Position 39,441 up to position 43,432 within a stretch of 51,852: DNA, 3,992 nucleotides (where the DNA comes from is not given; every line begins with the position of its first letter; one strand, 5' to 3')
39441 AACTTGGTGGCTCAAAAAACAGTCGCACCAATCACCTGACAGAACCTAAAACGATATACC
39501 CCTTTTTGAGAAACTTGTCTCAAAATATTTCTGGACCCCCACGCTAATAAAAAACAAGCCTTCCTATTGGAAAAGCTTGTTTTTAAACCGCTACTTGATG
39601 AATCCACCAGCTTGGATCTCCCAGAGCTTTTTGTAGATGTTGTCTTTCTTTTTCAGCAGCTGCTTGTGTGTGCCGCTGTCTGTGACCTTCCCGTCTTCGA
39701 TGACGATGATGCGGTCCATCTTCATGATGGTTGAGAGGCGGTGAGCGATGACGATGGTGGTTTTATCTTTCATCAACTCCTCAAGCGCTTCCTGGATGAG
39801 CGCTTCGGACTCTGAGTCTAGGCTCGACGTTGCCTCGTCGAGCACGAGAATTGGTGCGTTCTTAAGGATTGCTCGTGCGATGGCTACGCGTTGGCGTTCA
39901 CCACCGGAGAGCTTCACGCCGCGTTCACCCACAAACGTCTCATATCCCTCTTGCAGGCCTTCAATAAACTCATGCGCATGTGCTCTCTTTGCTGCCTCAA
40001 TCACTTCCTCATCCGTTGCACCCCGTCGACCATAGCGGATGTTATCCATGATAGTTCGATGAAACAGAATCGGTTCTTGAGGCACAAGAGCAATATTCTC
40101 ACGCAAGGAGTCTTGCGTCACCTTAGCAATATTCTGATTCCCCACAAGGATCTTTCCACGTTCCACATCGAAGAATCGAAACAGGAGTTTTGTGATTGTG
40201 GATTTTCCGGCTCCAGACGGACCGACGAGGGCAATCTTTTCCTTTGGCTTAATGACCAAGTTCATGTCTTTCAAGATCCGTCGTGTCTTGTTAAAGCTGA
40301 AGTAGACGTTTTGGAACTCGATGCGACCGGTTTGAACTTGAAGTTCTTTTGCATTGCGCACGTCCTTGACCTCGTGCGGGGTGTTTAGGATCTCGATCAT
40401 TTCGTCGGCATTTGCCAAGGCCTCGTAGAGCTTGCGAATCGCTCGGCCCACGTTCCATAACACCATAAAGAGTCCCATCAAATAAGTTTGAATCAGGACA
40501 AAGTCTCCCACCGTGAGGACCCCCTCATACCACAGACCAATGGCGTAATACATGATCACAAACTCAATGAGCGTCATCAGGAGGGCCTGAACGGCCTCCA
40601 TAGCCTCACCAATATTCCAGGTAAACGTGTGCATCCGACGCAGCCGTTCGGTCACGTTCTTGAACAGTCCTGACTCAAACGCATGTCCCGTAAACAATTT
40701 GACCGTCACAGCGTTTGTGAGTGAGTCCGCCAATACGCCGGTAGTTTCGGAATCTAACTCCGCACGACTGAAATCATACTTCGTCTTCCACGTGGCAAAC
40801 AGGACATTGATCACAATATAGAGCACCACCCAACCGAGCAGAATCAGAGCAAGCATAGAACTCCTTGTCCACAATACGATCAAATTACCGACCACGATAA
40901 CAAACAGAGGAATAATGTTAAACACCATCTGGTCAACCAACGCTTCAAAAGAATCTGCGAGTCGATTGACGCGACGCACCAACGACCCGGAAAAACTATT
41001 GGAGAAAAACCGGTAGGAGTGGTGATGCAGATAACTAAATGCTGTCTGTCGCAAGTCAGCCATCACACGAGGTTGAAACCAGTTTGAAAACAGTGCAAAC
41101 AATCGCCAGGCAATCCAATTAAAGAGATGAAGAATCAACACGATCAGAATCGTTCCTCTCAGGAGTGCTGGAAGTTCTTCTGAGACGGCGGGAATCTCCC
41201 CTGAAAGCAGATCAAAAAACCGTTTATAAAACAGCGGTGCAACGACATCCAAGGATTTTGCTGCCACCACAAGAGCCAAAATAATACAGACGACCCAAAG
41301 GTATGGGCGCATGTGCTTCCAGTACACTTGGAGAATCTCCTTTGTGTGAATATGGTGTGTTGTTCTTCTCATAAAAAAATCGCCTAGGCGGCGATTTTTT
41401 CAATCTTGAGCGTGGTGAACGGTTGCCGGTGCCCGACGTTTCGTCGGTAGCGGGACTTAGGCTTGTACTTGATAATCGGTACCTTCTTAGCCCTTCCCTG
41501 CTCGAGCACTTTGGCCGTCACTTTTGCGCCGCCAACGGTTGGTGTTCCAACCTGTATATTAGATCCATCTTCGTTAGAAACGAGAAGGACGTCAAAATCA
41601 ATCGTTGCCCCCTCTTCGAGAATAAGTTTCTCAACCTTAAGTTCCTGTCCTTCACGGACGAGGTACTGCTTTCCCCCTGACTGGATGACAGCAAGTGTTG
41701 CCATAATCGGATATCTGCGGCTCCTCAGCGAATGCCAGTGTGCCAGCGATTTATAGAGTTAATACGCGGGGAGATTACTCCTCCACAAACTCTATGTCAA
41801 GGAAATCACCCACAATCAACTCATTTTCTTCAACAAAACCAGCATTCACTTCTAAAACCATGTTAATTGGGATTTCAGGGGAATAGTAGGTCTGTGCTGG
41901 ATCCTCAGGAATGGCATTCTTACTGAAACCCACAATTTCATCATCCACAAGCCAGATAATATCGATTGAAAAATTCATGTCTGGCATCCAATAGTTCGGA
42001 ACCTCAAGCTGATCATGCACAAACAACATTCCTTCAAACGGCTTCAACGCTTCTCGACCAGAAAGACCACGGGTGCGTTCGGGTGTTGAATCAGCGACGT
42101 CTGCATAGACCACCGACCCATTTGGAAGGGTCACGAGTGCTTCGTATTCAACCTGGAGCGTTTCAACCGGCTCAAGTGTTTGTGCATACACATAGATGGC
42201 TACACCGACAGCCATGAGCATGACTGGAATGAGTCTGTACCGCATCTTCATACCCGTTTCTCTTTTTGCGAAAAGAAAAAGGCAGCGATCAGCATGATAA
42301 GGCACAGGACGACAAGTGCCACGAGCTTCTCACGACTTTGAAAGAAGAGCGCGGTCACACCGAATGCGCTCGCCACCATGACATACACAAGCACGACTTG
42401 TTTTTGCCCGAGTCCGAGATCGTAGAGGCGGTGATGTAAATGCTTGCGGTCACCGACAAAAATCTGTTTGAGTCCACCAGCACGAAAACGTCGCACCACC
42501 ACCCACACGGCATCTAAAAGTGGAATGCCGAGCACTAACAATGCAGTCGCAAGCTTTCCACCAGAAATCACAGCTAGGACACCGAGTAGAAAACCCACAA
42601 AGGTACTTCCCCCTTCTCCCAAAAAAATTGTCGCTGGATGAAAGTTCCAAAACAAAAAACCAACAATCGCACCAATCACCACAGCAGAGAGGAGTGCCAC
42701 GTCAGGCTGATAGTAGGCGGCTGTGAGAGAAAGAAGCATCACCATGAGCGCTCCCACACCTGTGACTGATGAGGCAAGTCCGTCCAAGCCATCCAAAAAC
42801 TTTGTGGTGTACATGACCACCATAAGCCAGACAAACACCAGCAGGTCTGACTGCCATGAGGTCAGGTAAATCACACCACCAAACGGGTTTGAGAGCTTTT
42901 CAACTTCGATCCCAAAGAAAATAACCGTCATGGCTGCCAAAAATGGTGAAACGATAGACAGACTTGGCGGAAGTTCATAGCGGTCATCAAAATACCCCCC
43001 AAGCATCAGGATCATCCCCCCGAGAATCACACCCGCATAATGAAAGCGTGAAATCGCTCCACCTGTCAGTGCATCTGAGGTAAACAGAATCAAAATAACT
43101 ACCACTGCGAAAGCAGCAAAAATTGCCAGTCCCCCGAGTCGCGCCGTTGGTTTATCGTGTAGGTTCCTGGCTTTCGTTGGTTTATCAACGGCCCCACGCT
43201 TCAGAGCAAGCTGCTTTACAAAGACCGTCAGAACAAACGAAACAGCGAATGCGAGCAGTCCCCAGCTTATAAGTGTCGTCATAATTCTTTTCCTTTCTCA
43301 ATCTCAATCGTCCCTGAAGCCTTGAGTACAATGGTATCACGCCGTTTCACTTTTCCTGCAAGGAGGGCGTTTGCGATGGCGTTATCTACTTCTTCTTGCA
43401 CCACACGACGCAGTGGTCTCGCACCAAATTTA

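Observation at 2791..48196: Ten compositionally foreign, self-contained single-gene cassettes scattered through a housekeeping backbone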

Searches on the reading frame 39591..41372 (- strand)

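Call 25: search_protein_families(library=pfam, proteins=[window:39591-41372:-], max_evalue=0.001)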
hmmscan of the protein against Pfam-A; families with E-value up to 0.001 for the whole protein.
window:39591-41372:- (593 aa): 6 families
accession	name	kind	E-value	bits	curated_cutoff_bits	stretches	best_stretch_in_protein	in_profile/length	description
PF00005.33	ABC_tran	-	1.4e-31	110.4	25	1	367-516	1-137/137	ABC transporter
PF00664.28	ABC_membrane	-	2.6e-27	96.7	28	1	28-303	1-272/274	ABC transporter transmembrane region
PF02463.25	SMC_N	-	1.6e-09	38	40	1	487-559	136-212/220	RecF/RecN/SMC N terminal domain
PF03193.22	RsgA_GTPase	-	0.00019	21.7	30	1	313-398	44-127/174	RsgA GTPase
PF13304.12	AAA_21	-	0.00022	21.8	27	0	381-438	3-51/304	AAA domain, putative AbiEii toxin, Type IV TA system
PF13401.12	AAA_22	-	0.00029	21.6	27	0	380-533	8-104/130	AAA domain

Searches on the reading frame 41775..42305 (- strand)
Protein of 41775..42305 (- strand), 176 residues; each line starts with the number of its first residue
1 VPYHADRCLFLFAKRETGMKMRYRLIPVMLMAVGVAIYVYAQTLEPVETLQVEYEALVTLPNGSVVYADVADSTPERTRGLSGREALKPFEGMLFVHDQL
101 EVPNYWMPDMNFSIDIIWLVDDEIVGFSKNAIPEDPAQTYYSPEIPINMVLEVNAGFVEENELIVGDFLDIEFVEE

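Call 24: search_protein_families(library=pfam, proteins=[window:41775-42305:-], max_evalue=0.001)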
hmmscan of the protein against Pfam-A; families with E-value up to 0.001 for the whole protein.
window:41775-42305:- (176 aa): 1 family
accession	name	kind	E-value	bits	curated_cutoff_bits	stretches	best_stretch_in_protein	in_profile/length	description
PF02643.20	DUF192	-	2.7e-22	79.2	27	1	68-170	3-95/96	Uncharacterized ACR, COG1430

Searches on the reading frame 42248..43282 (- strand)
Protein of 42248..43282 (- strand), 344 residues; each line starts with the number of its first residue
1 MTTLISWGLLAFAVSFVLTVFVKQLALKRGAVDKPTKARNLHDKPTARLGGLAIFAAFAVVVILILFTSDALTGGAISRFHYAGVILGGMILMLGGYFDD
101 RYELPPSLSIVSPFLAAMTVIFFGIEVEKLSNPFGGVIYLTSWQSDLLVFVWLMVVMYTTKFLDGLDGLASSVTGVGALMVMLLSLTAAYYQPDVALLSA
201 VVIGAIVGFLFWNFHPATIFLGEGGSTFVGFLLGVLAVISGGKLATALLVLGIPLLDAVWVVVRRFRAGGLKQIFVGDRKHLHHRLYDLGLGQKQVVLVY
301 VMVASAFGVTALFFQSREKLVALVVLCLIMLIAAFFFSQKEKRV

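Call 25: search_protein_families(library=pfam, proteins=[window:42248-43282:-], max_evalue=0.001)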
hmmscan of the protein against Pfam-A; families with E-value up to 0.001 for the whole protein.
window:42248-43282:- (344 aa): 1 family
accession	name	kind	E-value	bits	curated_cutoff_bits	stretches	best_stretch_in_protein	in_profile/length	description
PF00953.26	Glycos_transf_4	-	6.5e-30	104.7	27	1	83-240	2-159/160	Glycosyl transferase family 4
